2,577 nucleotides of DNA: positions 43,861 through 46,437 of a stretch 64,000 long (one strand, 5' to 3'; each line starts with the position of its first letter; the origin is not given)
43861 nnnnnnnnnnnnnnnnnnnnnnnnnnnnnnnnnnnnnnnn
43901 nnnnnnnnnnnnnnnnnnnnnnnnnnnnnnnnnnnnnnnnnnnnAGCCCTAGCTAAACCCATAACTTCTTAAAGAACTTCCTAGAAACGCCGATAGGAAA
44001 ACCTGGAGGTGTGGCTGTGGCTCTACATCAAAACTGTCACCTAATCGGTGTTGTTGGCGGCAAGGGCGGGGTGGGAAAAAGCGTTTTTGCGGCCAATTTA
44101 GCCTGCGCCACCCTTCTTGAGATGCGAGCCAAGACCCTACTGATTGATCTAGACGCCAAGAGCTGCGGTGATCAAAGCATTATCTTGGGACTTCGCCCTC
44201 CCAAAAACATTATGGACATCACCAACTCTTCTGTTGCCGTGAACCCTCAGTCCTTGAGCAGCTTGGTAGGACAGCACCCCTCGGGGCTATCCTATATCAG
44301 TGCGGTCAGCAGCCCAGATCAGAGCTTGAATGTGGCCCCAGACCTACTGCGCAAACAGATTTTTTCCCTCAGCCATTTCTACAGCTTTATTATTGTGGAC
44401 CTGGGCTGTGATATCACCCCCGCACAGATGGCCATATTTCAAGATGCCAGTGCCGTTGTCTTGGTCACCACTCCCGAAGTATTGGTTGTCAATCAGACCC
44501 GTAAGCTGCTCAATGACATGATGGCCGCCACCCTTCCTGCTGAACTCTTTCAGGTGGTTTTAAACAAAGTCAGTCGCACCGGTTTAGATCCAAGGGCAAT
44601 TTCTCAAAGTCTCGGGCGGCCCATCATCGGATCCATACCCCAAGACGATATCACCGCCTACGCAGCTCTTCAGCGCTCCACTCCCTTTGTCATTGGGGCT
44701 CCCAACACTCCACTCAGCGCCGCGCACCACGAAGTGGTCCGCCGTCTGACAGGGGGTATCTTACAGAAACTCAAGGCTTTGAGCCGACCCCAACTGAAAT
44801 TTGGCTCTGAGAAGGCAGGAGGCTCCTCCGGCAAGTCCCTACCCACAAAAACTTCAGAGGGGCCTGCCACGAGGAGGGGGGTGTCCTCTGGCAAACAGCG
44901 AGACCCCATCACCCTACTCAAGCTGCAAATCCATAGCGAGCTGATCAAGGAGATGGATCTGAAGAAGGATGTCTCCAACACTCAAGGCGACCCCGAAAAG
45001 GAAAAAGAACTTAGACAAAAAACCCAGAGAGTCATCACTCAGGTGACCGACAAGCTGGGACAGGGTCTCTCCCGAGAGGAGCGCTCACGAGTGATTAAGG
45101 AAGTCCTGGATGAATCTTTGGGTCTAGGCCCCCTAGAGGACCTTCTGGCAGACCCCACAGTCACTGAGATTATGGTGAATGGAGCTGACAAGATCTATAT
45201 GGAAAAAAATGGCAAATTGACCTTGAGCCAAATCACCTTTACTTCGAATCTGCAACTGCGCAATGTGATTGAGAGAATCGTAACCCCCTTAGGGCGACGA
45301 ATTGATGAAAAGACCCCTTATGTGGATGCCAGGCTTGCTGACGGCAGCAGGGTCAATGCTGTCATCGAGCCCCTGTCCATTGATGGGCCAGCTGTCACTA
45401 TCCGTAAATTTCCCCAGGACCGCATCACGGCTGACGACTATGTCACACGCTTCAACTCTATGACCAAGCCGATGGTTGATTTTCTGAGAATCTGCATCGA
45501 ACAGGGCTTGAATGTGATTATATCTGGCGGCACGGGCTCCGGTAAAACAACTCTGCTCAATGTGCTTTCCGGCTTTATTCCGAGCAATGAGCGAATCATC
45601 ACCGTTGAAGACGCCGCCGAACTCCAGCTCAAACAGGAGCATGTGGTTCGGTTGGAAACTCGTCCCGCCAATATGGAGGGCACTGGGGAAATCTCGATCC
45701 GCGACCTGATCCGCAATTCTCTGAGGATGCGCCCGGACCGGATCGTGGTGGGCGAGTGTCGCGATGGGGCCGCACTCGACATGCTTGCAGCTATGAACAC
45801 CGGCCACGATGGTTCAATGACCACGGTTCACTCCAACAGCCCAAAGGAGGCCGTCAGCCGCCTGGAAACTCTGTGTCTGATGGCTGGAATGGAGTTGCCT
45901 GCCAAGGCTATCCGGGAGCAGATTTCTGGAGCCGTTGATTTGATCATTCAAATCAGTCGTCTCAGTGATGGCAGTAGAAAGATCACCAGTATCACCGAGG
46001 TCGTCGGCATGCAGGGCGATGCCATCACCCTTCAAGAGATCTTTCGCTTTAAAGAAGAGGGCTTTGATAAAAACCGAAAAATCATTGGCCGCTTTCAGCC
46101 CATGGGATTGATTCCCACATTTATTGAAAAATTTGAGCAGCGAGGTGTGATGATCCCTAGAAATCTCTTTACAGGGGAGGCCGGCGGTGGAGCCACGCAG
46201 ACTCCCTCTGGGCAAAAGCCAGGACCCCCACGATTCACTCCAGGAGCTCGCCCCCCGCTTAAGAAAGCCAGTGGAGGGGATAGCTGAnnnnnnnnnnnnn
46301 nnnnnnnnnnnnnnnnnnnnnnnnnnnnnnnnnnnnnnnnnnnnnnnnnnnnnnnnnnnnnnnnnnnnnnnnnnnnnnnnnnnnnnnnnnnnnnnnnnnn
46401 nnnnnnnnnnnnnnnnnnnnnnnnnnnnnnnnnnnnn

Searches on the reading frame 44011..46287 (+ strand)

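Call 14: search_protein_families(library=ncbifam, proteins=[window:44011-46287:+], max_evalue=0.1)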
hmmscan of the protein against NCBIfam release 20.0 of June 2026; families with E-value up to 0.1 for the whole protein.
window:44011-46287:+ (758 aa): 121 families (the best 25 are shown)
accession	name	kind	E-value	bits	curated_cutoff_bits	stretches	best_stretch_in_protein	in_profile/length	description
TIGR03819.1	heli_sec_ATPase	hypoth_equivalog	2.2e-97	326.3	373.15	1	336-662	16-339/340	TadA family conjugal transfer-associated ATPase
TIGR02788.1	VirB11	equivalog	1.5e-66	224.5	249.95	2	486-661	131-306/308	P-type DNA transfer ATPase VirB11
TIGR02782.1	TrbB_P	equivalog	5.7e-64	216.3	304.55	1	375-668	14-297/303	P-type conjugative transfer ATPase TrbB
NF058587.1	archaellum_moto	equivalog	3.9e-55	187.6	550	1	336-680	111-451/527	archaellum flagellar ATPase motor FlaI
NF010475.0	PRK13900.1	equivalog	7.3e-55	186.3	389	2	486-661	147-322/333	type IV secretion system ATPase VirB11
NF010407.0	PRK13833.1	subfamily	2.7e-54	184.7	499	1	358-671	7-307/323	conjugal transfer protein TrbB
NF010469.0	PRK13894.1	subfamily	4.5e-54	184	508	1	363-669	16-312/320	conjugal transfer ATPase TrbB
NF053672.1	bindosome_BasE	exception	7.8e-39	133.8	1000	1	406-681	177-442/512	bindosome assembly system ATPase subunit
NF010425.0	PRK13851.1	equivalog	1.7e-35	122.5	461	1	490-650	153-314/344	type IV secretion system protein VirB11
TIGR01969.1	minD_arch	subfamily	1.9e-22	79.7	201.75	1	11-248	2-232/251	cell division ATPase MinD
TIGR03815.1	CpaE_hom_Actino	equivalog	1.2e-20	73.9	154.45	1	8-246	110-340/340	septum site-determining protein Ssd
NF041000.1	ATPase_ComGA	equivalog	4e-18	65.4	300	1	493-623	122-247/267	competence type IV pilus ATPase ComGA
TIGR01420.1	pilT_fam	subfamily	9e-17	61.3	319.1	1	381-622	11-243/343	PilT/PilU family type 4a pilus ATPase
TIGR01968.1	minD_bact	equivalog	9.3e-17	61.2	212.9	1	11-249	3-239/261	septum site-determining protein MinD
TIGR02525.1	plasmid_TraJ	equivalog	2.9e-14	52.8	368.3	1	498-623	149-274/372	plasmid transfer ATPase TraJ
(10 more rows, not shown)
